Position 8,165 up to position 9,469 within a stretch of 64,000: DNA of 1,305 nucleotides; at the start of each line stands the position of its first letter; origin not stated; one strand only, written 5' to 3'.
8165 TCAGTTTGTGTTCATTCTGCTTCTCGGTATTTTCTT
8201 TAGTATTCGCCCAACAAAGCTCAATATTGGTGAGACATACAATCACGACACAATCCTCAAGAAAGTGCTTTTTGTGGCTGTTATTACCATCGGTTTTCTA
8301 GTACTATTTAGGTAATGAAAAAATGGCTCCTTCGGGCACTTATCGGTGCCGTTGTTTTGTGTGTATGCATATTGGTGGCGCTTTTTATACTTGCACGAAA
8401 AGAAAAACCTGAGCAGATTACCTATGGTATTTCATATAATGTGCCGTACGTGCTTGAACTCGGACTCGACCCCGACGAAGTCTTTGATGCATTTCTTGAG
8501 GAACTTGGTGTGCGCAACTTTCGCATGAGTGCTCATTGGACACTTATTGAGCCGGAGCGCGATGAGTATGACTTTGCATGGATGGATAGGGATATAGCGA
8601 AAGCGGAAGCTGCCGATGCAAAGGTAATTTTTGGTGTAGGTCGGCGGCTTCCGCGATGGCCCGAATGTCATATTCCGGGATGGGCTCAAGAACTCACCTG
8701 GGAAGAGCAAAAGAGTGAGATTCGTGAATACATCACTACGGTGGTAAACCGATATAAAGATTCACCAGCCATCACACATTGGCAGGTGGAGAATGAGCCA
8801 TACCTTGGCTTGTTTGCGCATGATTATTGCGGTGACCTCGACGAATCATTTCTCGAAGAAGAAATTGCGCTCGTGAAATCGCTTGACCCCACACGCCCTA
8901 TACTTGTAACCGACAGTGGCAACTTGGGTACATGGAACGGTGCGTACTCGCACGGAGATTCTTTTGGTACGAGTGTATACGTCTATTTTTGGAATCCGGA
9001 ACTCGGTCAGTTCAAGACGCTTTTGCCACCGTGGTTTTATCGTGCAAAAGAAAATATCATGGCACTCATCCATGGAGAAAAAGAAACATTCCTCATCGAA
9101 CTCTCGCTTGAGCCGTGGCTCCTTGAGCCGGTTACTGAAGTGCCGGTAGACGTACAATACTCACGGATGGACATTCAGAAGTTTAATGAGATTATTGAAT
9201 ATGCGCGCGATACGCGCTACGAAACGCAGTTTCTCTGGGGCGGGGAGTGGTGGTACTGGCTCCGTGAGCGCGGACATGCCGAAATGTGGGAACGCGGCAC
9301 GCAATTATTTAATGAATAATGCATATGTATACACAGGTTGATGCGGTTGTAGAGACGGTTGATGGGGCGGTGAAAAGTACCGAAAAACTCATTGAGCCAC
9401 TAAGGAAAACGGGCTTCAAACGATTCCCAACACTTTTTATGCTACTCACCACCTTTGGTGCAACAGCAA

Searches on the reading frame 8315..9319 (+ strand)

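Call 3: search_protein_families(library=pfam, proteins=[window:8315-9319:+], max_evalue=0.01)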
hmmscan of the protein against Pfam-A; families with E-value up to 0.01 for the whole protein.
window:8315-9319:+ (334 aa): 3 families
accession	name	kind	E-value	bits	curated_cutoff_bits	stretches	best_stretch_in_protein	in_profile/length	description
PF02449.21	Glyco_hydro_42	-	1.3e-13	51.5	21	1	62-240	20-191/376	Beta-galactosidase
PF00331.26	Glyco_hydro_10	-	8.6e-07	28.9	22.1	1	73-162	45-129/311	Glycosyl hydrolase family 10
PF02836.23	Glyco_hydro_2_C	-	0.0013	18.4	21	1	131-200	105-162/302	Glycosyl hydrolases family 2, TIM barrel domain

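Call 78: search_protein_families(library=ncbifam, proteins=[window:8315-9319:+], max_evalue=0.001)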
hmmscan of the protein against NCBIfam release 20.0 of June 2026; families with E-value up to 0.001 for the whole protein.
window:8315-9319:+ (334 aa): 1 family
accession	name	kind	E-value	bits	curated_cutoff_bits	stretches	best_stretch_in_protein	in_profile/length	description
NF051902.1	GH35_fam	subfamily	0.00031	19.5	500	0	61-106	44-89/510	GH35 family beta-galactosidase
